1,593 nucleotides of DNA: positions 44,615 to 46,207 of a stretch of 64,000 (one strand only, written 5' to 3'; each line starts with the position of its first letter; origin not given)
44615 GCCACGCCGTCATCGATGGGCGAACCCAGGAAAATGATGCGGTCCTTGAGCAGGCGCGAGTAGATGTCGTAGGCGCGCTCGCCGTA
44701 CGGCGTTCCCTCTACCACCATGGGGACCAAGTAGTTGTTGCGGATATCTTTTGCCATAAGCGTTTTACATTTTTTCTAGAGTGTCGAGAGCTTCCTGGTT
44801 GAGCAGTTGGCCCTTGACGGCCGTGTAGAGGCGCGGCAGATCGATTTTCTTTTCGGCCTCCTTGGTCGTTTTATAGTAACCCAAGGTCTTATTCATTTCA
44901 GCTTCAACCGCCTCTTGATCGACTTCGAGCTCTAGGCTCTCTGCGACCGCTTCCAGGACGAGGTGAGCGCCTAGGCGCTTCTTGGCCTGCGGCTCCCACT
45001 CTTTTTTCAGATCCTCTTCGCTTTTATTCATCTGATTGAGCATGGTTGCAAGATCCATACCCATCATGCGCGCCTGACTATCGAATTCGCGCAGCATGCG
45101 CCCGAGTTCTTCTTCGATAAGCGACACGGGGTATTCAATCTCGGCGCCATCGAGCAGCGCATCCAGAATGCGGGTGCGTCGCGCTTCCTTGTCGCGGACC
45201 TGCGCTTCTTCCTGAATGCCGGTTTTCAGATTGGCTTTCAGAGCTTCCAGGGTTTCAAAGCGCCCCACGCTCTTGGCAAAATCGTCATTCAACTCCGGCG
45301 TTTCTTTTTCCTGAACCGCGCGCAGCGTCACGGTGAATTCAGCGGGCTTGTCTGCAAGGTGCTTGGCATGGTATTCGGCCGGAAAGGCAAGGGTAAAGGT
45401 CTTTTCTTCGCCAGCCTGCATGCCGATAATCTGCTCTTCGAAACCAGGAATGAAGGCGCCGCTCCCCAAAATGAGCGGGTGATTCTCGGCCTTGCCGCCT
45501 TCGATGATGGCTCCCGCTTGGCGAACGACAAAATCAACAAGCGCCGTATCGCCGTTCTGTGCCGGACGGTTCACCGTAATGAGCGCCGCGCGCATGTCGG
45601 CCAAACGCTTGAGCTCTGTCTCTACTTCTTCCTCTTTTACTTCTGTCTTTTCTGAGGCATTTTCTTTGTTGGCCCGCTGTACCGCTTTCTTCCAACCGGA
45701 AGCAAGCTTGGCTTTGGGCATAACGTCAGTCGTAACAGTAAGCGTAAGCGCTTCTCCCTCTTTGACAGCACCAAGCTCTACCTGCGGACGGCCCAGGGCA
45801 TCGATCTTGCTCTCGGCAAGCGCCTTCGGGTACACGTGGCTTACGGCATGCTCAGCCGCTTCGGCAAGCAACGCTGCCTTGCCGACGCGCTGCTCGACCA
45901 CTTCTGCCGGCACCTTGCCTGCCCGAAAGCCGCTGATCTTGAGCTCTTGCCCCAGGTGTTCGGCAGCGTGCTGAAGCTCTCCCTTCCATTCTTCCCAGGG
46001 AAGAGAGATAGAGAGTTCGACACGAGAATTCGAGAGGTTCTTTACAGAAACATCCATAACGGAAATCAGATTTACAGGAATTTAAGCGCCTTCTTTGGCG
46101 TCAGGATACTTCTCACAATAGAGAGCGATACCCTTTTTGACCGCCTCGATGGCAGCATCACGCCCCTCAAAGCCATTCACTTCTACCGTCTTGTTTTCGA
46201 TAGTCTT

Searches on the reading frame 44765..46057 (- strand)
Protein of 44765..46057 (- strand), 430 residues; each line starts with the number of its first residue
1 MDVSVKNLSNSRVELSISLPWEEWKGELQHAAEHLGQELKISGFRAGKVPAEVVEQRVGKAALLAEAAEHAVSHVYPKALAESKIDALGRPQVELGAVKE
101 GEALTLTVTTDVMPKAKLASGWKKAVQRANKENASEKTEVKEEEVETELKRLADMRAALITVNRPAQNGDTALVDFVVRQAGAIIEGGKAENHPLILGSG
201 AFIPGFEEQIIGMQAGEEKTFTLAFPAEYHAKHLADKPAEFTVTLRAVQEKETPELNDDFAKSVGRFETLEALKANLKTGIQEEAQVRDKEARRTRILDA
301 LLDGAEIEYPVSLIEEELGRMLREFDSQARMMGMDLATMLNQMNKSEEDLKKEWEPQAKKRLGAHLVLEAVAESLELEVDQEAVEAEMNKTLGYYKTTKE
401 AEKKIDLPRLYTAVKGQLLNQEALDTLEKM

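Call 15: find_encoding_contigs(protein=window:44765-46057:-, flank=10000, max_places=3)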
Protein window:44765-46057:- (430 aa): 1 contig read that carries it; 1 place shown.
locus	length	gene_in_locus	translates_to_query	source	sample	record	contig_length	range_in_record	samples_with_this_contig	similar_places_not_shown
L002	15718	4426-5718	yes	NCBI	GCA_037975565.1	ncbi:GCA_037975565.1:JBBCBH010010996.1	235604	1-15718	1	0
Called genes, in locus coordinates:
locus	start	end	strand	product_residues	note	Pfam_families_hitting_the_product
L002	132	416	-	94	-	-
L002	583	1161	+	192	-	-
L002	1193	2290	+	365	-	-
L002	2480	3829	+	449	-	PF08529:NusA_N, PF00013:KH_1 (faint), PF00575:S1 (weak), PF13184:KH_NusA_1st, PF26594:KH_NusA_2nd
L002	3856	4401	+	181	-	PF00719:Pyrophosphatase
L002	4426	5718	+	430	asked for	PF05697:Trigger_N, PF00254:FKBP_C, PF05698:Trigger_C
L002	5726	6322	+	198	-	PF00574:CLP_protease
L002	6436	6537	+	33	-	-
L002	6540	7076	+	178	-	-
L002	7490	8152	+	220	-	-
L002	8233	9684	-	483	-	PF01676:Metalloenzyme, PF06415:iPGM_N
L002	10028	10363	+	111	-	-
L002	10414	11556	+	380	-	PF12072:RNase_Y_N (weak), PF00013:KH_1, PF01966:HD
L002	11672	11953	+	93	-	PF18291:HU-HIG, PF00216:Bac_DNA_binding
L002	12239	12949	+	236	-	PF01933:CofD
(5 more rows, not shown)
